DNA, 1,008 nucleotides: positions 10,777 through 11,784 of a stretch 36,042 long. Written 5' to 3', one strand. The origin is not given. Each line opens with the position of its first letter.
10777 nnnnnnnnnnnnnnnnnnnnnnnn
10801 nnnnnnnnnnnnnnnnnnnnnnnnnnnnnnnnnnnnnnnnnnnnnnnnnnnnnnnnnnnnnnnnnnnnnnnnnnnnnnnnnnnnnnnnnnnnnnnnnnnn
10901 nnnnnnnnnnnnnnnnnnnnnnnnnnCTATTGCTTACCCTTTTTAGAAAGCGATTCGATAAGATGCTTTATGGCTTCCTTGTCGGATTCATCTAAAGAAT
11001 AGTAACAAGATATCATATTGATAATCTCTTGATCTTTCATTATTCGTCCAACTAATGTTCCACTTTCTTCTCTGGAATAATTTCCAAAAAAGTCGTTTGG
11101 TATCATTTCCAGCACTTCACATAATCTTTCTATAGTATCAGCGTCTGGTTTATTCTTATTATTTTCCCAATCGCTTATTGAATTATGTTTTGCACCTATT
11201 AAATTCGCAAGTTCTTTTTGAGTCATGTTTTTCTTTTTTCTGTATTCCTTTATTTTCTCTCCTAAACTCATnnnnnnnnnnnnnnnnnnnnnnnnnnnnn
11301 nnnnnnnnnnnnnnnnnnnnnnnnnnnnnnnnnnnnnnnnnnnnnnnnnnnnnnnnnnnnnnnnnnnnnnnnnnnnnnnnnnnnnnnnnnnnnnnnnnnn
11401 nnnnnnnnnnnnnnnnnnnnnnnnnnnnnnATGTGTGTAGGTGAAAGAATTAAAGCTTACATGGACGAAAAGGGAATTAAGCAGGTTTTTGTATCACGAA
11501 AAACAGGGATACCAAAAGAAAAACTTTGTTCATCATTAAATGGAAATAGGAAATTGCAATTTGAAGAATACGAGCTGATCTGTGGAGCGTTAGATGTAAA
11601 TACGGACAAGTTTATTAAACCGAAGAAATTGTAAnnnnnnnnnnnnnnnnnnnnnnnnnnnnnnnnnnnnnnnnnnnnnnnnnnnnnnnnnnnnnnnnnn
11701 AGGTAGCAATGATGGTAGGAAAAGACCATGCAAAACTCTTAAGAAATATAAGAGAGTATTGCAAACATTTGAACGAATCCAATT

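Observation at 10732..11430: Two promoter regions decorated with the same TTCGAA(C) operator motif: a lambda-like switch plus a second controlled promoter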

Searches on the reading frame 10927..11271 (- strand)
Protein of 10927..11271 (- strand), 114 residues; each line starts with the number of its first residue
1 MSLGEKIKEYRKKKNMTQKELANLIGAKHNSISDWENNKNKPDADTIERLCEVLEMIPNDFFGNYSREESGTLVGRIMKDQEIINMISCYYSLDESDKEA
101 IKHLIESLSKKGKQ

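Call 9: search_protein_families(library=pfam, proteins=[window:10927-11271:-], max_evalue=0.01)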
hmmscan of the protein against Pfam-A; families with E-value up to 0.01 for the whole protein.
window:10927-11271:- (114 aa): 6 families
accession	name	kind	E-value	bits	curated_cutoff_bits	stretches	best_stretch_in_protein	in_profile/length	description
PF01381.28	HTH_3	-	8.9e-15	54.9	23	1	7-55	1-49/55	Helix-turn-helix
PF12844.13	HTH_19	-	2.2e-13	50.3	30.2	1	4-64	1-61/64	Helix-turn-helix domain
PF13443.12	HTH_26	-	7.3e-11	42.6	22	1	6-62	1-58/63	Cro/C1-type HTH DNA-binding domain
PF13560.12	HTH_31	-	1.6e-09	38.4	27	1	3-55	2-55/64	Helix-turn-helix domain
PF15731.11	MqsA_antitoxin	-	4e-05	24.2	30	1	4-58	71-124/131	Antitoxin component of bacterial toxin-antitoxin system, MqsA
PF13744.12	HTH_37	-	0.001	19.3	27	1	3-55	19-69/80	Helix-turn-helix domain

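Call 10: search_protein_families(library=phrogs, proteins=[window:10927-11271:-], max_evalue=0.001)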
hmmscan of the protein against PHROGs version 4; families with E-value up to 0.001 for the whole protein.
window:10927-11271:- (114 aa): 29 families (the best 25 are shown)
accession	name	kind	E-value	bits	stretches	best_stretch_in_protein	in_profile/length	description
phrog_8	-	transcription regulation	5.9e-19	69.7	1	1-71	75-170/346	transcriptional regulator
phrog_2967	-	transcription regulation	9.1e-17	62.3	1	3-101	11-98/225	transcriptional regulator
phrog_3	-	transcription regulation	3.3e-16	61.1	1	1-73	87-157/430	transcriptional repressor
phrog_4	-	transcription regulation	2.2e-13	50.9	1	1-69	135-199/400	transcriptional repressor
phrog_2439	-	transcription regulation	2.9e-12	47.1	1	4-65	9-70/367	transcriptional regulator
phrog_1373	-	transcription regulation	1.1e-11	46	1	3-65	64-126/166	transcriptional regulator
phrog_5823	-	transcription regulation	4.3e-10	40.3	1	1-70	5-75/404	transcriptional regulator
phrog_2104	-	unknown function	3.4e-09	37.8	1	5-56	42-92/103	-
phrog_4779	-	transcription regulation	5.3e-08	34.3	1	1-56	1-58/98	transcriptional regulator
phrog_1124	-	transcription regulation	1.1e-07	32.6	1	2-53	8-58/177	transcriptional regulator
phrog_7950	-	transcription regulation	2.5e-07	31.6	1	5-41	10-46/68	transcriptional repressor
phrog_2328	-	transcription regulation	2.5e-07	31.5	1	3-56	16-69/128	transcriptional repressor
phrog_7241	-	transcription regulation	8e-07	30.1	1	6-60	65-119/122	transcriptional regulator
phrog_8898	-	unknown function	1.8e-06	28.6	1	5-52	4-50/70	-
phrog_147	-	transcription regulation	1.9e-06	29.1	1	1-52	3-55/100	transcriptional regulator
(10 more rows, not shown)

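Call 13: find_related_loci(query=window:10927-11271:-, collection=viral_contigs, flank=2500)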
Query window:10927-11271:- (114 aa) in viral_contigs; peptide patterns used: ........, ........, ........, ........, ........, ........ (x = any residue, [..] = any of these).
174 stretches matched a pattern; 165 encode a relative of the query (tblastn E <= 1e-3); the best 80 are kept; 80 distinct loci.
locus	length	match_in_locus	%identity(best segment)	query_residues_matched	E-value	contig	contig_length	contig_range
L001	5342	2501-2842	100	1-114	2e-74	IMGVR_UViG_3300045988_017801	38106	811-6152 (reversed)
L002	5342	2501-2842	100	1-114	2e-74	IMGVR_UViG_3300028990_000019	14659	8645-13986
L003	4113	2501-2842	100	1-114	2e-74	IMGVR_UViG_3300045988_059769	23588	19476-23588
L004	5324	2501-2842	100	1-114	2e-74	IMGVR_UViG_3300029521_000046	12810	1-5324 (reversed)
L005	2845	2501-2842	100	1-114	2e-74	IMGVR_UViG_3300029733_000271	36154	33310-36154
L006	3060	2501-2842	99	1-114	8e-74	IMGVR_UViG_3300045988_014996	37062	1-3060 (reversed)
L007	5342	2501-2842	99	1-114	9e-74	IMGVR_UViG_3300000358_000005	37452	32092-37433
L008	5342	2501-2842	99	1-114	9e-74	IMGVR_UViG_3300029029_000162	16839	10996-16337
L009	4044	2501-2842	99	1-114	9e-74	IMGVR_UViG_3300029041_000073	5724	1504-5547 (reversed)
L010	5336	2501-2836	99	1-112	2e-72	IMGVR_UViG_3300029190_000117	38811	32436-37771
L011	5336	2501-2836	99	1-112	2e-72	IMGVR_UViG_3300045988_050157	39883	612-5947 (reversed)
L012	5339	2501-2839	50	1-113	9e-35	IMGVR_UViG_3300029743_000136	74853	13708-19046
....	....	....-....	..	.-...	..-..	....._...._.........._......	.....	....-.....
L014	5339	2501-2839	50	1-113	9e-35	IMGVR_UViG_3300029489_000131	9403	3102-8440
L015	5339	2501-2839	51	1-113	3e-34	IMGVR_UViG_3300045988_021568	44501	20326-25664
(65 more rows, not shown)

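Call 53: search_solved_structures(query=window:10927-11271:-, max_evalue=0.01, show_alignments=2)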
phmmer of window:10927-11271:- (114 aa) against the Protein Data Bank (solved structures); distinct sequences matched with E-value up to 0.01: 22.
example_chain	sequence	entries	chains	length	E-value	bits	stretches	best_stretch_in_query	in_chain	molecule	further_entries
7t8i_A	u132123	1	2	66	1.3e-07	35.1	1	1-56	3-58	Phage element (ICEBs1)transcriptional regulator (Xre family)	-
8tac_A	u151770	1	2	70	5.1e-07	33.2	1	3-54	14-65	DBP48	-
1adr_A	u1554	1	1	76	9.6e-06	29.1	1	3-60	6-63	P22 C2 REPRESSOR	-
3jxb_C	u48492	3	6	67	1e-05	29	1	3-59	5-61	Repressor protein C2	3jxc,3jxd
2r1j_L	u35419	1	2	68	1.1e-05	28.9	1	3-59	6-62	Repressor protein C2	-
2p5t_A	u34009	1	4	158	1.1e-05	28.9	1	3-91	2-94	Putative transcriptional regulator PezA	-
3bs3_A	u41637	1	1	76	5.9e-05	26.6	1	6-62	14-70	Putative DNA-binding protein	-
9sf2_A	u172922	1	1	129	8.9e-05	26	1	3-66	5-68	Transcriptional regulator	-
2b5a_A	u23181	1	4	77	0.00039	23.9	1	3-66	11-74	C.BclI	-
7t5u_A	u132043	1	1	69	0.00056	23.4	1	3-56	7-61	Helix-turn-helix domain-containing protein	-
4yg4_A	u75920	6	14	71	0.00077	23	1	4-56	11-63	Antitoxin HipB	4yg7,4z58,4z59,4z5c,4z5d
5tn0_A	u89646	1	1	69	0.00079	22.9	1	3-57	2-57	HTH-type transcriptional regulator SinR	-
4yg1_A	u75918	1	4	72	0.00083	22.9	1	4-56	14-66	Antitoxin HipB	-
3qq6_A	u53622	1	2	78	0.001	22.6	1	3-57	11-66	HTH-type transcriptional regulator sinR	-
2wiu_B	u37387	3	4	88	0.0011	22.5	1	4-56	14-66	HTH-TYPE TRANSCRIPTIONAL REGULATOR HIPB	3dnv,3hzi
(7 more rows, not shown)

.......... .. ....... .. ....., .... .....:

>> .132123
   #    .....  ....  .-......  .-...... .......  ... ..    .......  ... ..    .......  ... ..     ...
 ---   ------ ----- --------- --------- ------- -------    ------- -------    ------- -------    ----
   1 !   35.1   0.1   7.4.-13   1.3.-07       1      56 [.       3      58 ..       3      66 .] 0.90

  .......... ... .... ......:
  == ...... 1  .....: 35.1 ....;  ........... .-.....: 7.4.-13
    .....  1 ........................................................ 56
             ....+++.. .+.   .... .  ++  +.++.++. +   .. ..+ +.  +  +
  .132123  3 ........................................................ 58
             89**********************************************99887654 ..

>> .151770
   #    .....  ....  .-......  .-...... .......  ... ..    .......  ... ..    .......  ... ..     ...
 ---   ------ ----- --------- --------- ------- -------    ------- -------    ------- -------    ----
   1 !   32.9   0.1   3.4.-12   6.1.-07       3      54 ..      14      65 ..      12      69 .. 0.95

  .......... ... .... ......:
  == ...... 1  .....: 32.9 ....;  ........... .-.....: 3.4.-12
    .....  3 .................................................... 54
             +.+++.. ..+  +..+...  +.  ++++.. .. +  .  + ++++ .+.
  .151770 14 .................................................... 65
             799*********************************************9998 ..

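Call 67: search_dna_similar(query=window:10927-11271:-, collection=phages, mode=protein, max_evalue=0.00001, max_rows=40, rows=spread)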
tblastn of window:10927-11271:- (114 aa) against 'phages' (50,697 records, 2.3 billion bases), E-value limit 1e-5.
Records with a match: 100; places in all: 101; records where one place covers at least 80% of the query: 20.
Best place of each record, by identity: >=99% 6; <60% 94.
By first word of the organism name: Streptococcus 33; Paenibacillus 29; Bacteriophage 13; Ruminococcus 5; Clostridium 4; Listeria 2; Lacticaseibacillus 2; Lactobacillus 2; Lactococcus 1; Enterococcus 1; and 8 more.
By host as written in the record: Paenibacillus larvae 17; - 16; [Ruminococcus] gnavus ATCC 29149 4; Paenibacillus larvae NRRL 2605 4; Paenibacillus larvae ATCC 9545 3; Listeria monocytogenes 2; Streptococcus pyogenes MGAS315 2; Streptococcus pneumoniae isolate 9908+13028 2; and 44 more.
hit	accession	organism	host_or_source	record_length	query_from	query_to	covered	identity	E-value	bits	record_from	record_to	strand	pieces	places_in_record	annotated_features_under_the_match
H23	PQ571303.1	Ruminococcus phage RG-TP1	Mediterraneibacter gnavus (Ruminococcus ...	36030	1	114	100%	100.0%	1e-70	233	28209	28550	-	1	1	transcriptional regulator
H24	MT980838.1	Ruminococcus phage phiRg519T2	[Ruminococcus] gnavus ATCC 29149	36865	1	114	100%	99.1%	4e-70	231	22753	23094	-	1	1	gp23: transcriptional regulator, HTH cro type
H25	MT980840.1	Ruminococcus phage phiRgIBDN1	[Ruminococcus] gnavus ATCC 29149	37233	1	114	100%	99.1%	4e-70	231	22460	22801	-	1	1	gp22: transcriptional regulator, HTH cro type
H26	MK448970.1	Streptococcus phage Javan516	Streptococcus pyogenes MGAS6180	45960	3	89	76%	40.2%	1e-7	54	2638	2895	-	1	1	transcriptional repressor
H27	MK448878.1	Streptococcus phage Javan224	Streptococcus gallolyticus DD02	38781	3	83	71%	41.5%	4e-8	55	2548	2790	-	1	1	transcriptional repressor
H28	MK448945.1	Streptococcus phage Javan454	Streptococcus pyogenes ERR111864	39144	3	77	66%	42.7%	3e-7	52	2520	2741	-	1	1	transcriptional repressor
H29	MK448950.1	Streptococcus phage Javan464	Streptococcus pyogenes ERR111974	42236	3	77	66%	42.7%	3e-7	52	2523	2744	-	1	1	transcriptional repressor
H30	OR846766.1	Listeria phage LM 4-11-1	Listeria monocytogenes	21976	1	85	75%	36.5%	3e-8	55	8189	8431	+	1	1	record has no annotation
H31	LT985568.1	Bacteriophage sp.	-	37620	3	73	62%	40.8%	4e-9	58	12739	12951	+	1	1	record has no annotation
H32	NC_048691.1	Paenibacillus phage Tadhana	Paenibacillus larvae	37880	3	62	53%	48.3%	3e-11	64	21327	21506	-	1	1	transcriptional repressor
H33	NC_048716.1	Paenibacillus phage Lucielle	Paenibacillus larvae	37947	3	62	53%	48.3%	3e-11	64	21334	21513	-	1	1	transcriptional repressor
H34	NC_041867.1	Paenibacillus phage Willow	Paenibacillus larvae NRRL 2605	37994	3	62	53%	48.3%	3e-11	64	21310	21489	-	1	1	transcriptional repressor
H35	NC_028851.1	Paenibacillus phage Fern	Paenibacillus larvae NRRL 2605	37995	3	62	53%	48.3%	3e-11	64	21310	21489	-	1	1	transcriptional repressor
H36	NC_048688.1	Paenibacillus phage BN12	Paenibacillus larvae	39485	3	62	53%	48.3%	3e-11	64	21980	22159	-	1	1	transcriptional repressor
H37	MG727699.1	Paenibacillus phage Pagassa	Paenibacillus larvae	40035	3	62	53%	48.3%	3e-11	64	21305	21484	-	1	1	helix-turn-helix domain containing XRE family transcriptional ...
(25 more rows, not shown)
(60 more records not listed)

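Call 69: find_homologous_proteins(query=window:10927-11271:-, max_evalue=0.00001)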
Query window:10927-11271:- (114 aa): 90 proteins with E <= 0.00001 among 98 candidates.
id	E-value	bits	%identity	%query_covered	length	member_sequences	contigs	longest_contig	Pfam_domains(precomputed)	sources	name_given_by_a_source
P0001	5.2e-67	241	98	100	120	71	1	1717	PF12844.14,PF01381.29,PF13560.13,PF13443.13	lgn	-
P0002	2.5e-44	168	68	97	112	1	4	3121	PF12844.14,PF01381.29,PF13560.13,PF13443.13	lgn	-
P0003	7.4e-21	92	49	92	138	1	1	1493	PF12844.14,PF01381.29,PF13560.13,PF13443.13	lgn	-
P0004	1.2e-20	92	56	74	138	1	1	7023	PF12844.14,PF01381.29,PF13560.13,PF13443.13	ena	-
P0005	2.9e-20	90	49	99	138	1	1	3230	PF12844.14,PF01381.29,PF13560.13,PF13443.13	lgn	-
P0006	4.6e-20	90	43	96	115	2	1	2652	PF12844.14,PF01381.29,PF13560.13,PF13443.13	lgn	-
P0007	7.2e-20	89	52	91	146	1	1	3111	PF12844.14,PF01381.29,PF13560.13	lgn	-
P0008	7.8e-20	89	47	93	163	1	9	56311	PF12844.14,PF01381.29,PF13560.13,PF13443.13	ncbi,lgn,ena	-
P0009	7.9e-20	89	47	93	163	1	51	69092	PF12844.14,PF01381.29,PF13560.13,PF13443.13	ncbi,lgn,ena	-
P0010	8.1e-20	89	69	52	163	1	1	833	PF12844.14,PF01381.29,PF13560.13,PF13443.13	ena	-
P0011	8.9e-20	89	50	93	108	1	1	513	PF12844.14,PF01381.29,PF13560.13,PF13443.13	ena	-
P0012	9.6e-20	89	46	100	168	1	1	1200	PF12844.14,PF01381.29,PF13560.13,PF13443.13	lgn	-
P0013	9.8e-20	89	43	96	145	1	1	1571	PF12844.14,PF01381.29,PF13560.13,PF13443.13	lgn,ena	-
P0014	9.8e-20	89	67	56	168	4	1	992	PF12844.14,PF01381.29,PF13560.13,PF13443.13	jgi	-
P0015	1.0e-19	89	49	93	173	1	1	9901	PF12844.14,PF01381.29,PF13560.13,PF13443.13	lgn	-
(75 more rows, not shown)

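Call 77: predict_structure(alignment_id=A5)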
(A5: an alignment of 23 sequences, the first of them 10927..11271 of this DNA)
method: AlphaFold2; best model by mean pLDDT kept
length: 114 residues; sequences in the alignment: 23
mean_pLDDT: 84.6   pTM: 0.51
mean pLDDT of the five models: 84.6, 83.9, 83.8, 83.7, 82.6
residues with pLDDT >= 90: 62; 70-90: 34; 50-70: 11; < 50: 7
segments of 3 or more residues with pLDDT < 50: 64-70
pLDDT, mean of each block of 10 residues (from residue 1): 87 95 92 92 90 81 52 72 89 95 92 69
secondary structure, 60 per line:
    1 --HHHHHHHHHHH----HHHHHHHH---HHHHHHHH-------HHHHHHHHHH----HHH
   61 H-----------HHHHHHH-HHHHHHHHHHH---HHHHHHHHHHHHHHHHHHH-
elements in order: H3-13 H18-25 H29-36 H44-53 H58-61 H73-79 H81-91 H95-113

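Call 89: fold_search(model_id=the predicted structure, library=pdb)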
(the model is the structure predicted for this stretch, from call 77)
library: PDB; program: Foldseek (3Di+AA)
matches with E <= 10: 552; with E <= 0.001: 8
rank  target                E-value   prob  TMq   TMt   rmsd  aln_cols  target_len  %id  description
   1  9a7f_A                1.7e-04  1.00  0.51  0.43  11.6       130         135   22  Integrative model of RGHR-DLDH1 by crosslinking MS and deep learning (released 2024-09-18)
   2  1b0n_A                4.3e-04  1.00  0.52  0.58   8.2       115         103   18  SINR PROTEIN/SINI PROTEIN COMPLEX (released 1999-01-13)
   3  2b5a_B                5.7e-04  1.00  0.50  0.74   1.2        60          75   30  C.BclI, Control Element of the BclI Restriction-Modification System (released 2006-01-03)
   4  3jxb_C                6.8e-04  1.00  0.52  0.88   0.7        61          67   28  Crystal structure of the P22 c2 repressor protein in complex with synthetic operator 9C (released 2010-01-19)
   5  2b5a_A                6.8e-04  1.00  0.50  0.72   3.3        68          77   29  C.BclI, Control Element of the BclI Restriction-Modification System (released 2006-01-03)
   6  2b5a_C                8.5e-04  1.00  0.49  0.72   1.3        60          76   30  C.BclI, Control Element of the BclI Restriction-Modification System (released 2006-01-03)
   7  7t5u                  9.0e-04  1.00  0.51  0.86   1.5        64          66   26  Structure of E. coli MS115-1 CapH N-terminal domain (released 2022-09-14)
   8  1adr_MODEL_1_A        9.5e-04  1.00  0.54  0.79   3.3        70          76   27  DETERMINATION OF THE NUCLEAR MAGNETIC RESONANCE STRUCTURE OF THE DNA-BINDING DOMAIN OF THE P22 C2 REPRESSOR (1 (released 1994-01-31)
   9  6rnz_A                1.1e-03  1.00  0.52  0.87   1.8        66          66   21  Crystal structure of the N-terminal HTH DNA-binding domain of the essential repressor DdrO from radiation-resistant De (released 2019-10-09)
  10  7t8i_A                1.3e-03  1.00  0.52  0.89   0.9        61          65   34  Crystal structure of the ImmR transcriptional regulator DNA-binding domain of Bacillus subtilis (released 2022-03-16)
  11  3zkc_B                1.3e-03  1.00  0.50  0.89   1.0        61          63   30  Crystal structure of the master regulator for biofilm formation SinR in complex with DNA. (released 2013-03-06)
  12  3op9                  1.4e-03  1.00  0.53  0.56   6.9       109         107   15  Crystal structure of transcriptional regulator from Listeria innocua (released 2010-09-15)
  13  3ivp_C                1.5e-03  1.00  0.58  0.59   4.9       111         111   19  The structure of a possible transposon-related DNA-binding protein from Clostridium difficile 630. (released 2009-09-22)
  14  3jxb_D                1.6e-03  1.00  0.52  0.91   0.7        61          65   28  Crystal structure of the P22 c2 repressor protein in complex with synthetic operator 9C (released 2010-01-19)
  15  3qq6_B                1.8e-03  1.00  0.52  0.85   0.9        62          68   29  The N-terminal DNA binding domain of SinR from Bacillus subtilis (released 2011-06-15)
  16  2r1j_L                1.9e-03  1.00  0.52  0.89   0.7        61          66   28  Crystal Structure of the P22 c2 Repressor protein in complex with the synthetic operator 9T (released 2008-04-29)
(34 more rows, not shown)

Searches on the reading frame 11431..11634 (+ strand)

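Call 9: search_protein_families(library=pfam, proteins=[window:11431-11634:+], max_evalue=0.01)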
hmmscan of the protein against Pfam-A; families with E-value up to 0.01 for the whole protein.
window:11431-11634:+ (67 aa): 3 families
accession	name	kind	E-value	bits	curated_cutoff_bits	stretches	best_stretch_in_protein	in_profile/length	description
PF13443.12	HTH_26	-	7.7e-05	23.3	22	1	6-57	1-53/63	Cro/C1-type HTH DNA-binding domain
PF04814.19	HNF-1_N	-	0.0074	17.2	29.7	1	2-37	121-156/175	Hepatocyte nuclear factor 1 (HNF-1), N terminus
PF01381.28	HTH_3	-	0.008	16.6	23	0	7-61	1-55/55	Helix-turn-helix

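Call 10: search_protein_families(library=phrogs, proteins=[window:11431-11634:+], max_evalue=0.001)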
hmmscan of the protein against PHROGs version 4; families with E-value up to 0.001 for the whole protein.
window:11431-11634:+ (67 aa): 5 families
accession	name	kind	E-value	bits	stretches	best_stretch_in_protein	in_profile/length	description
phrog_2967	-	transcription regulation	4e-08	34.1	1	4-63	12-71/225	transcriptional regulator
phrog_4583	-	transcription regulation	3e-06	28.2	1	3-64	11-72/81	transcriptional repressor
phrog_8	-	transcription regulation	1.1e-05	26.1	1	1-59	75-133/346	transcriptional regulator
phrog_3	-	transcription regulation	7.9e-05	23.6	1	1-64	87-148/430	transcriptional repressor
phrog_2439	-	transcription regulation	0.00015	21.7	1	3-65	8-70/367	transcriptional regulator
